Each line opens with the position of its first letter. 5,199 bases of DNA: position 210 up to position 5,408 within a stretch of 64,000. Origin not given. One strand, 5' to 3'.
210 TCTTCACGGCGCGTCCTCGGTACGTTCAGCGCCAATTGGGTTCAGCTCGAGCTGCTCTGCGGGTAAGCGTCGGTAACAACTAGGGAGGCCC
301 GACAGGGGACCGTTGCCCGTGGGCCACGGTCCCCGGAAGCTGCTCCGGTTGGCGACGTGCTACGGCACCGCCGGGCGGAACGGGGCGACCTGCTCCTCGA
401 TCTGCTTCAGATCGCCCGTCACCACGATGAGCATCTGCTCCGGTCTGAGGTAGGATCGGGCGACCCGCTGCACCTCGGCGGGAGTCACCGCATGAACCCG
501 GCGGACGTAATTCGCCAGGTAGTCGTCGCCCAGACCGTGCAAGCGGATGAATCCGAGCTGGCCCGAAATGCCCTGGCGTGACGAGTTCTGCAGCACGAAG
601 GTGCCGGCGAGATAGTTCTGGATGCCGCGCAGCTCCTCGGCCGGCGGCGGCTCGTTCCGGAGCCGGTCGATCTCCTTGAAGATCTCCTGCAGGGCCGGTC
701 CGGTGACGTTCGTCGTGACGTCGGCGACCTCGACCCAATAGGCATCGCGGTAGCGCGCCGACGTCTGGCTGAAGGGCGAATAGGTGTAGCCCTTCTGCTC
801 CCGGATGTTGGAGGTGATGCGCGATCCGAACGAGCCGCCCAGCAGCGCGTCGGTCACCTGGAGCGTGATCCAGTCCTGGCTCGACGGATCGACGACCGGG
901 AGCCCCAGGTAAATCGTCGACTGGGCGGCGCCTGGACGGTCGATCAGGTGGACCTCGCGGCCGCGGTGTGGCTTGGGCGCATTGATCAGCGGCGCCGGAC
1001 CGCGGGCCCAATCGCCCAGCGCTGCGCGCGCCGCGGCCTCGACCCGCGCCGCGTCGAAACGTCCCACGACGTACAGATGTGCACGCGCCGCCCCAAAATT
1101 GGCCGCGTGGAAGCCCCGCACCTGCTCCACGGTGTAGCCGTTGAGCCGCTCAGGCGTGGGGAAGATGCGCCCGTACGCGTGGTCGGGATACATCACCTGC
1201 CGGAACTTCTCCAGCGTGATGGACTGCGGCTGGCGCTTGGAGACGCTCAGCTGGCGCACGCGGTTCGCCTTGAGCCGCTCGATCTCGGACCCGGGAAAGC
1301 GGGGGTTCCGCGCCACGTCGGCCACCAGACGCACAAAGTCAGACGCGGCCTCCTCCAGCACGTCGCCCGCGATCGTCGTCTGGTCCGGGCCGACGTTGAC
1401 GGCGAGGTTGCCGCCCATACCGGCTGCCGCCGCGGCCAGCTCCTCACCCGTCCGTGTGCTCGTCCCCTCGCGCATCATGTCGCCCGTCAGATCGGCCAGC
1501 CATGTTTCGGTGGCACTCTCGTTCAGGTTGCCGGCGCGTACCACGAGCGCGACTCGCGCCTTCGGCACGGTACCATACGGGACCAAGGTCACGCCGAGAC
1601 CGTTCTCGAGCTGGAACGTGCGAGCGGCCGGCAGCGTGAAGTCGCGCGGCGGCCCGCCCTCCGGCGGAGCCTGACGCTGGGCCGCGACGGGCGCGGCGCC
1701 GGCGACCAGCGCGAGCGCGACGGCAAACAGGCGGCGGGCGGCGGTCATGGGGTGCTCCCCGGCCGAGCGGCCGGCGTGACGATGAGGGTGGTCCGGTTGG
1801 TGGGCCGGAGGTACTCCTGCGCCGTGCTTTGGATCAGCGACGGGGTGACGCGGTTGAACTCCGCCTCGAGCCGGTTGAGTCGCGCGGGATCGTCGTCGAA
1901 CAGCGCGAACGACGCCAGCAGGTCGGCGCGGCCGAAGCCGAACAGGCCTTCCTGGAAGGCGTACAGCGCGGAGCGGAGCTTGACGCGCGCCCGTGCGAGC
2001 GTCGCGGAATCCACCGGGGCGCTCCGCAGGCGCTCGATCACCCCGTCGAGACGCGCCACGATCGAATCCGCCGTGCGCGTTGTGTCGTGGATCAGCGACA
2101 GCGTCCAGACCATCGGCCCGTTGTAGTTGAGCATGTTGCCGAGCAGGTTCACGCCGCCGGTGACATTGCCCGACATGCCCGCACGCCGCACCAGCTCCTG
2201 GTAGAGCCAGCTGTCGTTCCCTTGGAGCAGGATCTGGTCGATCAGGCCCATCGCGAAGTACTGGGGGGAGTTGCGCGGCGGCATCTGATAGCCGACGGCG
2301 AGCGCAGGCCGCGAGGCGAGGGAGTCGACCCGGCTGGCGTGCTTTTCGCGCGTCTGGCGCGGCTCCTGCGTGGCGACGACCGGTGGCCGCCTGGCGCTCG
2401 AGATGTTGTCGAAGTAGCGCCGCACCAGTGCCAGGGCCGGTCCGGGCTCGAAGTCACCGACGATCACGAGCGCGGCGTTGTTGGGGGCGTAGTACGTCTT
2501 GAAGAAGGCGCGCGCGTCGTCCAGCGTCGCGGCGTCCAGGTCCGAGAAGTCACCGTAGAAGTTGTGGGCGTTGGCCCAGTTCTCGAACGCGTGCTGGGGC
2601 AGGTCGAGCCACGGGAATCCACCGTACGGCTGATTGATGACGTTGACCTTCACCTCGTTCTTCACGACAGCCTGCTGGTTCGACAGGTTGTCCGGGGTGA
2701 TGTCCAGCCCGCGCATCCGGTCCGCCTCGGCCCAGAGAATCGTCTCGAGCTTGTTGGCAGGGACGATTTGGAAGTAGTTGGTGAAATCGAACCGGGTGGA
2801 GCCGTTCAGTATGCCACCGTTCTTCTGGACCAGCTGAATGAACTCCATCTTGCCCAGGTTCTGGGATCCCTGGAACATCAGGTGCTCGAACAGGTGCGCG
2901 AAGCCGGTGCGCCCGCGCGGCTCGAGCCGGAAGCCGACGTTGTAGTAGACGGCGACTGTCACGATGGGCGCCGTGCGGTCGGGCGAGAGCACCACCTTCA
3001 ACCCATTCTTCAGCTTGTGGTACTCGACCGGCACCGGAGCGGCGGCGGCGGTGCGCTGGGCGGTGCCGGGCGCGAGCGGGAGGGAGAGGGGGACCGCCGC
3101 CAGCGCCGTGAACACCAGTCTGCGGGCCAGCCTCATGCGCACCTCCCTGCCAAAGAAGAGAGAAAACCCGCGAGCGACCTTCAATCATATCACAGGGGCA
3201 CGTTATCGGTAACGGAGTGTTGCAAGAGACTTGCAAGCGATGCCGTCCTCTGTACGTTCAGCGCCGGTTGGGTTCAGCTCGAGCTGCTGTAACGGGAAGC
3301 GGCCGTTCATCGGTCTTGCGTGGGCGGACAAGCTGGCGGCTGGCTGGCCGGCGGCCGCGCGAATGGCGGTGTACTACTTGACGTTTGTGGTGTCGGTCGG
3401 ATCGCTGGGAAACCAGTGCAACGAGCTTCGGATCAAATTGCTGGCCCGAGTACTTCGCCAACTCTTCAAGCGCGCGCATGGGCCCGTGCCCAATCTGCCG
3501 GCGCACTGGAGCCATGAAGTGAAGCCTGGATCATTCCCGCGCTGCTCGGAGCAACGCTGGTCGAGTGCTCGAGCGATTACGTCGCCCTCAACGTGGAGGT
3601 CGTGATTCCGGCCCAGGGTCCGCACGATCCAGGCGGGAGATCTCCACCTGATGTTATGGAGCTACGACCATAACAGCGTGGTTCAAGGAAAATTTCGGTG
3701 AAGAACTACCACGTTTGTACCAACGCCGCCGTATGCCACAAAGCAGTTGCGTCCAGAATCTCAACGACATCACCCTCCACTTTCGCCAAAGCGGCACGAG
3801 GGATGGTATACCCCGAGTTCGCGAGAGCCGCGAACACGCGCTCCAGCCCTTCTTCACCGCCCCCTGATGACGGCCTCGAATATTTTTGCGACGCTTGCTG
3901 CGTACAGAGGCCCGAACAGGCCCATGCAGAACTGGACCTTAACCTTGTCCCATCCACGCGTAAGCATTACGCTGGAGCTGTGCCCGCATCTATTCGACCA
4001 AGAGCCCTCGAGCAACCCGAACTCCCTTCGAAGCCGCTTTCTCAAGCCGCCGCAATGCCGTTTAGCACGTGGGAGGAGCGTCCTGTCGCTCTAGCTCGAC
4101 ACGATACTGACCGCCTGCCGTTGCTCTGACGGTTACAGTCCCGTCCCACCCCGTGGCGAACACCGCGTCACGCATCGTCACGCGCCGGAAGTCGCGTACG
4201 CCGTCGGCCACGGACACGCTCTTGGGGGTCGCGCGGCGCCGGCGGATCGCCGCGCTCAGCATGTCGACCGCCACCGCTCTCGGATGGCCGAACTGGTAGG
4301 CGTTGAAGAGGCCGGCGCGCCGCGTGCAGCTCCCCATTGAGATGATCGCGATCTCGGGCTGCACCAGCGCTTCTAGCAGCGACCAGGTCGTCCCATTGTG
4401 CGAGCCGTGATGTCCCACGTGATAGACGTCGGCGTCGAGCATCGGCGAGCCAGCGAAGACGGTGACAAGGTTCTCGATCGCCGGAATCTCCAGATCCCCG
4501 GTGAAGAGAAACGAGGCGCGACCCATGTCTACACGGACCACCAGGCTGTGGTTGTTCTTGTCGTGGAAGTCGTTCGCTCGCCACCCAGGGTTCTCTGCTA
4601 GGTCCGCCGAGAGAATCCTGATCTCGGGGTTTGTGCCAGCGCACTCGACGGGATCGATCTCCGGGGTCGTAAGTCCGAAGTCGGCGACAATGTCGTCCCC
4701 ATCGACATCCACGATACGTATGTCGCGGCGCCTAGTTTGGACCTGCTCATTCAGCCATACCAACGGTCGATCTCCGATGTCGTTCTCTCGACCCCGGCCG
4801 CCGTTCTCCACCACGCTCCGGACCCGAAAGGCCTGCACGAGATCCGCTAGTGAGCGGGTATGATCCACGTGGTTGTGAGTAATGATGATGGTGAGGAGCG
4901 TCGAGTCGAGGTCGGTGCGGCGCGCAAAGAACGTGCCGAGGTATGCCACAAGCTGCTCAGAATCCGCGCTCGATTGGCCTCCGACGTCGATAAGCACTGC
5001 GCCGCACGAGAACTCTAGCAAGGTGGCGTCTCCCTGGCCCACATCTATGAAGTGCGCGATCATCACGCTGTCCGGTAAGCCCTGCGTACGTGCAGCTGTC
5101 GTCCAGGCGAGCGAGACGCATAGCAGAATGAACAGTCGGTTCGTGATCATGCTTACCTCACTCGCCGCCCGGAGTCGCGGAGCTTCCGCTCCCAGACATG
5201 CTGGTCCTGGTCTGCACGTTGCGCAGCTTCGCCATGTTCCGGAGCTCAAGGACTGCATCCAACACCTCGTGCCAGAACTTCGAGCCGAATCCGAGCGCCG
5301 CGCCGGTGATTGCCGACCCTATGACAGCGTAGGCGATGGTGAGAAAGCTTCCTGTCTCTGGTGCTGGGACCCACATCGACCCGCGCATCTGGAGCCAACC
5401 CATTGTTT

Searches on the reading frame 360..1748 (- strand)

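Call 35: search_protein_families(library=pfam, proteins=[window:360-1748:-], max_evalue=0.001)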
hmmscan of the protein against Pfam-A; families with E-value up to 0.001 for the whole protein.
window:360-1748:- (462 aa): 2 families
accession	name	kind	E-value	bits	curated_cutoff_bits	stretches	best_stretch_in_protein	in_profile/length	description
PF05193.26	Peptidase_M16_C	-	3.7e-33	115.3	23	1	206-379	3-180/181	Peptidase M16 inactive domain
PF00675.25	Peptidase_M16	-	2.6e-13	50.6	22.3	1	61-194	10-143/149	Insulinase (Peptidase family M16)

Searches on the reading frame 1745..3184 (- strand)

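Call 35: search_protein_families(library=pfam, proteins=[window:1745-3184:-], max_evalue=0.001)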
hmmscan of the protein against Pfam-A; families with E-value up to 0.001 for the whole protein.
window:1745-3184:- (479 aa): 2 families
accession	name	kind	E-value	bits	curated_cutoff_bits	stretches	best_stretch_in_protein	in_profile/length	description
PF05193.26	Peptidase_M16_C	-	4e-26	92.4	23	1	219-400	2-178/181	Peptidase M16 inactive domain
PF00675.25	Peptidase_M16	-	5.9e-18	65.6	22.3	1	64-180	2-118/149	Insulinase (Peptidase family M16)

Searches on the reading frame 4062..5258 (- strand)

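Call 3: search_protein_families(library=pfam, proteins=[window:4062-5258:-], max_evalue=0.1)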
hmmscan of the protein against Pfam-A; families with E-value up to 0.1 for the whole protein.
window:4062-5258:- (398 aa): 2 families
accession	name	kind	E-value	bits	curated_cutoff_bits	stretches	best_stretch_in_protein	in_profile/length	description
PF00753.33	Lactamase_B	-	4.4e-18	66.4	22.7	1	72-308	2-194/196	Metallo-beta-lactamase superfamily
PF12706.13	Lactamase_B_2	-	0.001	19.2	27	1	120-257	30-144/200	Beta-lactamase superfamily domain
